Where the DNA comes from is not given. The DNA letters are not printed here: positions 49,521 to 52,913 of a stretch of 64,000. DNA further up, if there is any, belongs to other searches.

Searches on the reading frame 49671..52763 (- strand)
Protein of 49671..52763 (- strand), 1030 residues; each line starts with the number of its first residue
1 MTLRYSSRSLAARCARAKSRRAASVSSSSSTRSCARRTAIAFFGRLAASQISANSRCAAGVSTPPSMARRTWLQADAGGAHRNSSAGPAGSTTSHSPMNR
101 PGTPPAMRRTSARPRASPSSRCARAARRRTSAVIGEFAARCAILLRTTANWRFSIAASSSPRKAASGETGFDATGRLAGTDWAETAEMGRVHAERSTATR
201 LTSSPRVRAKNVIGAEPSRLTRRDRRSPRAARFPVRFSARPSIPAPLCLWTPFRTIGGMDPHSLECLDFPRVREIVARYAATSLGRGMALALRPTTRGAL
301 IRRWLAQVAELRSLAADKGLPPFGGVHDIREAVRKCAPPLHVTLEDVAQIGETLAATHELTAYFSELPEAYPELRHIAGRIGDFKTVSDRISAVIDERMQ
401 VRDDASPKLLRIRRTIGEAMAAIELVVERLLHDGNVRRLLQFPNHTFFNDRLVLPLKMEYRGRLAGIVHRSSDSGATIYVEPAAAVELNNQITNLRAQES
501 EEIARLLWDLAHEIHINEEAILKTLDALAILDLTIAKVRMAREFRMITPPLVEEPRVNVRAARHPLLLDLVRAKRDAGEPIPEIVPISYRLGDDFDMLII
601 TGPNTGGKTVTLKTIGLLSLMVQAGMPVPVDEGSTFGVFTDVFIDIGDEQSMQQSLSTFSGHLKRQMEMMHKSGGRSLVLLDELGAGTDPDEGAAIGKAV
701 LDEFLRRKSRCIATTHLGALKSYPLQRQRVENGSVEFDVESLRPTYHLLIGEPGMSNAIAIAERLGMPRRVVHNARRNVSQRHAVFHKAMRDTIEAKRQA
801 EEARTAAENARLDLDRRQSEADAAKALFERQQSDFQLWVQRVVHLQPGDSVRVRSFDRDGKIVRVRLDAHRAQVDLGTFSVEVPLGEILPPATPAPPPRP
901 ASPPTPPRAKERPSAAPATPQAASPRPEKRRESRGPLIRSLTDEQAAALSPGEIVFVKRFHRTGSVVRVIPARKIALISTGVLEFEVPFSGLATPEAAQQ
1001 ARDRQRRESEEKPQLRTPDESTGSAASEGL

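Call 7: search_protein_families(library=pfam, proteins=[window:49671-52763:-], max_evalue=0.001)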
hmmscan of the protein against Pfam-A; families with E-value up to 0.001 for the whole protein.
window:49671-52763:- (1030 aa): 2 families
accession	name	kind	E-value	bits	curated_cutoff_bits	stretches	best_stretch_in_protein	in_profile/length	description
PF00488.27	MutS_V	-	3.3e-29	102.6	30.2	1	598-780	1-185/188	MutS domain V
PF20297.4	MSSS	-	5.8e-15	55.1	26.8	1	847-888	1-42/42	MutS2 and Smr-associated SH3 domain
